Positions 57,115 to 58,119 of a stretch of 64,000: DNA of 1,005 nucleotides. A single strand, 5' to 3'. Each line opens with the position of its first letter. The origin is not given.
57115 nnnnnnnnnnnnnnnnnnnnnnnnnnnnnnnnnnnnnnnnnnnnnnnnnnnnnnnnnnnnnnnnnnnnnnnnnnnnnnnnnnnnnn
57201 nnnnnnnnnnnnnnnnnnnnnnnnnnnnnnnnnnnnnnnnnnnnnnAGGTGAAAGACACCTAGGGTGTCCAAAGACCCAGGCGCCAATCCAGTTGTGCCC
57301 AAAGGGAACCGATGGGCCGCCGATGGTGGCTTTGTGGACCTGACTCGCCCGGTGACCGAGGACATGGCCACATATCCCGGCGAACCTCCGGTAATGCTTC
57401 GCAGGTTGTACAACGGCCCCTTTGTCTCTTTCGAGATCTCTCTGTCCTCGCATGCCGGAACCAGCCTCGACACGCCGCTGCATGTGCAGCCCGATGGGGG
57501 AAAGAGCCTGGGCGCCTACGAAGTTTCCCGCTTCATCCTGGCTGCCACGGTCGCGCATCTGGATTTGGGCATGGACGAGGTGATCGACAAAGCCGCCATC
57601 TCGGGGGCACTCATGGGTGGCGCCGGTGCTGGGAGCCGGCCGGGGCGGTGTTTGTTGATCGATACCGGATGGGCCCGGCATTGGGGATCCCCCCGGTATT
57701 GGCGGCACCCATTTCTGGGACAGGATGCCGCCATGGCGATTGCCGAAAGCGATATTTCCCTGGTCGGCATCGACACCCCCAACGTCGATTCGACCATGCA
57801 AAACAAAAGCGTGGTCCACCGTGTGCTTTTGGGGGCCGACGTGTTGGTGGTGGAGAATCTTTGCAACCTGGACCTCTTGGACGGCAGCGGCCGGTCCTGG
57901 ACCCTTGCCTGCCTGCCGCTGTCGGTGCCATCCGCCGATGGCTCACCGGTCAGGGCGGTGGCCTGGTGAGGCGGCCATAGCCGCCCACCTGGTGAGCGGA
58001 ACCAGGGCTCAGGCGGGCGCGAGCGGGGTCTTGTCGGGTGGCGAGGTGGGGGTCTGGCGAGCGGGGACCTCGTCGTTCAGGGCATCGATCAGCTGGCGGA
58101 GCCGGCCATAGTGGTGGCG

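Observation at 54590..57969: Permease, ACAD-fold protein without the canonical catalytic Glu, and variant cyclase-family hydrolase as a coupled downstream unit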

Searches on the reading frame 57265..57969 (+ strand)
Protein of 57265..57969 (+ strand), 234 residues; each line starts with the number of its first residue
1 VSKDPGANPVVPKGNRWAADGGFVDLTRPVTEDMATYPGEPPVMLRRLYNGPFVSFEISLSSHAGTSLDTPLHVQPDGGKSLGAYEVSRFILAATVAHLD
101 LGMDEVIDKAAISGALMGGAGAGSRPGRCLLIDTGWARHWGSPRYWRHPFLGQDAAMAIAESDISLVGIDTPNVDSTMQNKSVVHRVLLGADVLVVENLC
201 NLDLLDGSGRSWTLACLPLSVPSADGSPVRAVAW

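Call 7: search_protein_families(library=pfam, proteins=[window:57265-57969:+], max_evalue=0.01)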
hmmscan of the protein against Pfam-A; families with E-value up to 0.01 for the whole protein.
window:57265-57969:+ (234 aa): 1 family
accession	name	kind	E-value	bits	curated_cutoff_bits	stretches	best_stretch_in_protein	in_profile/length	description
PF04199.19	Cyclase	-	5.5e-22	78.9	23.1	1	24-175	1-141/142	Putative cyclase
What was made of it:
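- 57265..57969 (+): Cyclase-family (PF04199) metal-hydrolase-fold protein, His->Ser variant; alternative start at 57295. Pfam Cyclase, 5.5e-22 (call 7).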

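Call 8: search_protein_families(library=ncbifam, proteins=[window:57265-57969:+], max_evalue=0.01)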
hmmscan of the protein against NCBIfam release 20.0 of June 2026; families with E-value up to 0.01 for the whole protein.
window:57265-57969:+ (234 aa): 1 family
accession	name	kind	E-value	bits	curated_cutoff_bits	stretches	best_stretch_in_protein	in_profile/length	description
TIGR03035.1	trp_arylform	equivalog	8.9e-23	81.3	223.05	1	23-232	2-202/206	arylformamidase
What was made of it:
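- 57265..57969 (+): TIGR03035 arylformamidase scores 81 of 223 bits (call 8).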

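Call 20: search_solved_structures(query=window:57265-57969:+, max_evalue=0.01, show_alignments=3)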
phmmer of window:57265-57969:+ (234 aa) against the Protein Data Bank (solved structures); distinct sequences matched with E-value up to 0.01: 8.
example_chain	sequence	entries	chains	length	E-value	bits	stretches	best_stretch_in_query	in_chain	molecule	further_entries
4co9_A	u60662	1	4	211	2.6e-17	66.7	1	23-232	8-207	KYNURENINE FORMAMIDASE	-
4cz1_A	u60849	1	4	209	2.7e-17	66.6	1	23-232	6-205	KYNURENINE FORMAMIDASE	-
8hmo_A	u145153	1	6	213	9.1e-15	58.3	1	23-232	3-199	Metal-dependent hydrolase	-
4cog_A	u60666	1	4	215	5.4e-13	52.5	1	25-232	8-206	KYNURENINE FORMAMIDASE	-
1r61_A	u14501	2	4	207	2.8e-11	46.9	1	24-232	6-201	metal-dependent hydrolase | Hydrolase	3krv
8f9x_A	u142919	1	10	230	2e-10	44.1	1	21-215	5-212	Cyclase family protein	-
2b0a_A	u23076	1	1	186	3.6e-10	43.3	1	129-233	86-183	Hypothetical protein MJ0783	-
4cob_A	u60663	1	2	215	2.2e-08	37.4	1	26-232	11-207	KYNURENINE FORMAMIDASE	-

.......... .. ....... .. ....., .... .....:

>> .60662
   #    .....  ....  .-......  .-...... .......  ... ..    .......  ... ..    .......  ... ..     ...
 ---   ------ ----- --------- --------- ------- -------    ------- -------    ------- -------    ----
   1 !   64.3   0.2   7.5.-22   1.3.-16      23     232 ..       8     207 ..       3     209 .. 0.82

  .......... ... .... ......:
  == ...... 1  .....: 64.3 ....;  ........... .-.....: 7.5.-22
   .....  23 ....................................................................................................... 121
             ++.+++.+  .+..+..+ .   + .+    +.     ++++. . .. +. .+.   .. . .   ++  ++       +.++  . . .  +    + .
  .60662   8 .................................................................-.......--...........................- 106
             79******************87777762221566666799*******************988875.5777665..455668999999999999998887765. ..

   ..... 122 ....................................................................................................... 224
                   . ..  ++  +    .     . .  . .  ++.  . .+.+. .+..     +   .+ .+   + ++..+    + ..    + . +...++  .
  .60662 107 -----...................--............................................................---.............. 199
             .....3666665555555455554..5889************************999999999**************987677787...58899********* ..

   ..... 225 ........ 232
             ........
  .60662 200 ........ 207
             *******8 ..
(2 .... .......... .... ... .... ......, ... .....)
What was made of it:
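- Checked: '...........' is present and aligns with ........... of B. anthracis kynurenine formamidase (call 20).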

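Call 33: find_homologous_proteins(query=window:57295-57969:+, max_evalue=0.00001)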
Query window:57295-57969:+ (224 aa): 224 proteins with E <= 0.00001 among 829 candidates; the best 120 are listed.
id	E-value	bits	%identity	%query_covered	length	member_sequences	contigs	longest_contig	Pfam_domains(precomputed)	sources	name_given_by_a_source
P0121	1.6e-147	508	100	100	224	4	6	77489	PF04199.20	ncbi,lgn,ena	-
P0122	2.5e-69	252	55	97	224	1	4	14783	PF04199.20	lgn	-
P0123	5.2e-38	149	43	94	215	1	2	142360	PF04199.20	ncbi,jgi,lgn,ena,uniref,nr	ncbi:cyclase family protein [Chloroflexus sp.]|uniref:cyclase family protein n=1 Tax=Chloroflexus sp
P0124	6.9e-36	142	40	95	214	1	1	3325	PF04199.20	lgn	-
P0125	4.4e-32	130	38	95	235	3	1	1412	PF04199.20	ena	-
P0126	4.1e-31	127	38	94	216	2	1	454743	PF04199.20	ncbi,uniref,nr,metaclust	ncbi:cyclase family protein [Tindallia californiensis]|uniref:Kynurenine formamidase n=1 Tax=Tindall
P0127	6.0e-28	116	35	94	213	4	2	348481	PF04199.20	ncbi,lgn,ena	-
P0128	1.4e-27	115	37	94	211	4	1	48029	PF04199.20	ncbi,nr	ncbi:MAG: cyclase family protein [Ammonifex sp.]|nr:MAG: cyclase family protein [Ammonifex sp.]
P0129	3.5e-26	111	34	94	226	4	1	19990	PF04199.20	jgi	-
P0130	9.7e-26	109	37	94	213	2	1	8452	PF04199.20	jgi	jgi:arylformamidase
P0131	1.5e-25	108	35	95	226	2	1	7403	PF04199.20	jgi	jgi:kynurenine formamidase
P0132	1.8e-25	108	35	94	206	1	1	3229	PF04199.20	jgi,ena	-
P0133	1.9e-25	108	38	94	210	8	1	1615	PF04199.20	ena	-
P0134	7.1e-25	106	37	94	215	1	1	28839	PF04199.20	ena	-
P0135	1.3e-24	105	34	94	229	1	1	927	PF04199.20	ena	-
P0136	1.3e-24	105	36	94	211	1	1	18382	PF04199.20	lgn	-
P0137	2.1e-24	105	35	94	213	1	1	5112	PF04199.20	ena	-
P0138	2.2e-24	105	35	94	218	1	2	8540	PF04199.20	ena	-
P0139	2.3e-24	105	34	93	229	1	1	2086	PF04199.20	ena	-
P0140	5.0e-24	103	35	94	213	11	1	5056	PF04199.20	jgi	jgi:kynurenine formamidase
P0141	5.7e-24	103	32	94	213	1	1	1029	PF04199.20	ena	-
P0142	5.8e-24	103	35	95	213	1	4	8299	PF04199.20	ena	-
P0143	5.8e-24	103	35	95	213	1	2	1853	PF04199.20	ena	-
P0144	7.8e-24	103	33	94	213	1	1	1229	PF04199.20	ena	-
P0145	1.7e-23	102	34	94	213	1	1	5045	PF04199.20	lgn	-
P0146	3.2e-23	101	33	94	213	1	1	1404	PF04199.20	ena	-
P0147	3.6e-23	101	34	94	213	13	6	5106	PF04199.20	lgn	-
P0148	3.9e-23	101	33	95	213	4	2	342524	PF04199.20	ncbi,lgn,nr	ncbi:MAG TPA: cyclase family protein [Nitrosopumilaceae archaeon]|nr:cyclase family protein [Nitroso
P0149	5.3e-23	100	35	94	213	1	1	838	PF04199.20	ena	-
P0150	6.1e-23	100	35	95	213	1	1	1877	PF04199.20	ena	-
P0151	6.6e-23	100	34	93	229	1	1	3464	PF04199.20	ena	-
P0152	8.1e-23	99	34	94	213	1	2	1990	PF04199.20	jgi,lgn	jgi:kynurenine formamidase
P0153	8.5e-23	99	32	94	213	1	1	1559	PF04199.20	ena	-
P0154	9.0e-23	99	33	94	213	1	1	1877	PF04199.20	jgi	jgi:kynurenine formamidase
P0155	9.4e-23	99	35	93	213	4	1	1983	PF04199.20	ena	-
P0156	9.6e-23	99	37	100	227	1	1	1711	PF04199.20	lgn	-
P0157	1.1e-22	99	35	94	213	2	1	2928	PF04199.20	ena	-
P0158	1.4e-22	99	32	94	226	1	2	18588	PF04199.20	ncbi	-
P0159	1.7e-22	98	34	94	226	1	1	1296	PF04199.20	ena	-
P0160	2.0e-22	98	32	94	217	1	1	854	PF04199.20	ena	-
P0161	3.0e-22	98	33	93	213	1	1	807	PF04199.20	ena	-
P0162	3.1e-22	98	33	94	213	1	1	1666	PF04199.20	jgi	jgi:kynurenine formamidase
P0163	3.5e-22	97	32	94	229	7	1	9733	PF04199.20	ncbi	-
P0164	3.6e-22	97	34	94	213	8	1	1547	PF04199.20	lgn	-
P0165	3.6e-22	97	32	94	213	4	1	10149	PF04199.20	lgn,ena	-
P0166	4.0e-22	97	37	93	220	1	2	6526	PF04199.20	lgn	-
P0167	4.3e-22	97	34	94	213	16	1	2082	PF04199.20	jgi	jgi:kynurenine formamidase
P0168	4.4e-22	97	34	94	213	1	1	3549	PF04199.20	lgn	-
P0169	6.5e-22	97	34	95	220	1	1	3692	PF04199.20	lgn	-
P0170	7.5e-22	96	32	94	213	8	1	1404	PF04199.20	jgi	-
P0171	8.2e-22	96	34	94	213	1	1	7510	PF04199.20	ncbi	-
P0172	8.7e-22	96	33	94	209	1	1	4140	PF04199.20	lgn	-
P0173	9.4e-22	96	33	94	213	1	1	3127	PF04199.20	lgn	-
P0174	1.0e-21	96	34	94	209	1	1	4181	PF04199.20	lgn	-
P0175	1.2e-21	96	35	94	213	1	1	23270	PF04199.20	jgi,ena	-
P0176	1.5e-21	95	34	94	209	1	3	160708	PF04199.20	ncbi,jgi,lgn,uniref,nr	ncbi:cyclase family protein [Nitrososphaera sp.]|uniref:cyclase family protein n=1 Tax=Nitrososphaer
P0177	1.5e-21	95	37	94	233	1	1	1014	PF04199.20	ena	-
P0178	1.6e-21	95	32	94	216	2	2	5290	PF04199.20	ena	-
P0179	2.0e-21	95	32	95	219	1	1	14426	PF04199.20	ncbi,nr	ncbi:MAG: cyclase family protein [Thaumarchaeota archaeon]|nr:cyclase family protein [Nitrososphaero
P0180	2.0e-21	95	34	94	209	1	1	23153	PF04199.20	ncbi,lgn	ncbi:MAG: cyclase family protein [Nitrososphaera sp.]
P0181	2.3e-21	95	36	94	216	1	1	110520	PF04199.20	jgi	-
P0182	2.4e-21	95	34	94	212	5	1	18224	PF04199.20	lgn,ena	-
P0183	2.4e-21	95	34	94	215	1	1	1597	PF04199.20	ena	-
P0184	3.1e-21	94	33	94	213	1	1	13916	PF04199.20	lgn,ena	-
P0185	5.3e-21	94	33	94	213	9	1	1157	PF04199.20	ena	-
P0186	5.5e-21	93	32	94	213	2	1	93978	PF04199.20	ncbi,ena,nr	ncbi:MAG TPA: cyclase family protein [Candidatus Nitrosotalea sp.]|nr:cyclase family protein [Candid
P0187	6.3e-21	93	32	94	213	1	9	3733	PF04199.20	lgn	-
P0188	6.9e-21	93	33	94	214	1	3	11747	PF04199.20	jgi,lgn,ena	-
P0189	8.5e-21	93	31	94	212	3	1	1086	PF04199.20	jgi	-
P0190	1.1e-20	93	35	94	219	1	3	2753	PF04199.20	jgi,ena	-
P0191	1.3e-20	92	33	94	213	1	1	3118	PF04199.20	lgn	-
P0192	1.5e-20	92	32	94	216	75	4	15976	PF04199.20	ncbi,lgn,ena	-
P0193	1.7e-20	92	34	93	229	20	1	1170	PF04199.20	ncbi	-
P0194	1.7e-20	92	33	95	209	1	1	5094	PF04199.20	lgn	-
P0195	1.7e-20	92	33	94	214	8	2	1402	PF04199.20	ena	-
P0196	2.2e-20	92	32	94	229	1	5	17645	PF04199.20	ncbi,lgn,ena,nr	ncbi:Kynurenine formamidase [archaeon HR04]|nr:Kynurenine formamidase [archaeon HR04]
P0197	2.5e-20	91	31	94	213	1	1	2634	PF04199.20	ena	-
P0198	2.6e-20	91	35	94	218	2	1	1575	PF04199.20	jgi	jgi:arylformamidase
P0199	2.7e-20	91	33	94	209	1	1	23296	PF04199.20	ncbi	-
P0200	3.3e-20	91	31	94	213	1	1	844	PF04199.20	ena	-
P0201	3.4e-20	91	35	94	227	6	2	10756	PF04199.20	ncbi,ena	ncbi:MAG: cyclase family protein [Candidatus Hydrothermarchaeota archaeon]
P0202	3.5e-20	91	31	93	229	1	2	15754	PF04199.20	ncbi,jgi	jgi:kynurenine formamidase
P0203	3.7e-20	91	33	94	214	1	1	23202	PF04199.20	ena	-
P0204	3.8e-20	91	36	93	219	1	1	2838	PF04199.20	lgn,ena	-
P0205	4.7e-20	90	33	94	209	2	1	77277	PF04199.20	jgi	jgi:arylformamidase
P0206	4.9e-20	90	36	94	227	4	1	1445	PF04199.20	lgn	-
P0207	5.1e-20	90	31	94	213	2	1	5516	PF04199.20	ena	-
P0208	8.0e-20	90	31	94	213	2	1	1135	PF04199.20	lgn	-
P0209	9.8e-20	89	33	94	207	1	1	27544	PF04199.20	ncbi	ncbi:MAG: cyclase family protein [Gordonia sp. (in: high G+C Gram-positive bacteria)]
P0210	1.1e-19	89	32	94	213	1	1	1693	PF04199.20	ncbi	-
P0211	1.2e-19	89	30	94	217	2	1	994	PF04199.20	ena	-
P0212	1.6e-19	89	31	94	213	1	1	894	PF04199.20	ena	-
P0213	1.8e-19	89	34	94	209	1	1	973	PF04199.20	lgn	-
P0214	2.3e-19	88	31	94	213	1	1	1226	PF04199.20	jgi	-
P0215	2.5e-19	88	33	94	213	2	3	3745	PF04199.20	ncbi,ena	-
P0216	2.9e-19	88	32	94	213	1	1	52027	PF04199.20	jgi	-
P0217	3.1e-19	88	33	93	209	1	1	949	PF04199.20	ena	-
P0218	3.4e-19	88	34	78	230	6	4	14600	PF04199.20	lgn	-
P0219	3.5e-19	88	31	94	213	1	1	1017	PF04199.20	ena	-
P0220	3.7e-19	88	32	94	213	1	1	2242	PF04199.20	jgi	-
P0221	4.2e-19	87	33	94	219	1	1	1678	PF04199.20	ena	-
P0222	5.1e-19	87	33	92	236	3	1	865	PF04199.20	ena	-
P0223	6.8e-19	87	37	92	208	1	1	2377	PF04199.20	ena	-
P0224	7.3e-19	87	32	96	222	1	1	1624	PF04199.20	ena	-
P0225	7.8e-19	86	35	94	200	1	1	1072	PF04199.20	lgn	-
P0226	7.8e-19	86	31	94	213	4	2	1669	PF04199.20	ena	-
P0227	8.4e-19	86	31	94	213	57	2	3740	PF04199.20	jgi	-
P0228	9.2e-19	86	35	94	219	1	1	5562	PF04199.20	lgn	-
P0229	9.4e-19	86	31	94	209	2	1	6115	PF04199.20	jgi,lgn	jgi:kynurenine formamidase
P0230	9.9e-19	86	32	94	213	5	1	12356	PF04199.20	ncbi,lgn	ncbi:MAG: cyclase family protein [Candidatus Nitrosocaldus sp.]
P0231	1.2e-18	86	31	94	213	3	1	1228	PF04199.20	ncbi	-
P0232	1.9e-18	85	35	94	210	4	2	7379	PF04199.20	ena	-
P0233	1.9e-18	85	35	93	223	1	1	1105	PF04199.20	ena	-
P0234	1.9e-18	85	34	93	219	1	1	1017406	PF04199.20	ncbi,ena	-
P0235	2.1e-18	85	32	94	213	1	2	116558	PF04199.20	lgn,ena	-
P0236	2.1e-18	85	31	94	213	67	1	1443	PF04199.20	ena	-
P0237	2.5e-18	85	36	94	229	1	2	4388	PF04199.20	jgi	jgi:arylformamidase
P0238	2.5e-18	85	31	94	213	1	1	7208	PF04199.20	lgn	-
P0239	2.6e-18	85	33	94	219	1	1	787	PF04199.20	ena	-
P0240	2.9e-18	85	35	93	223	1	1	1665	PF04199.20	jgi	jgi:arylformamidase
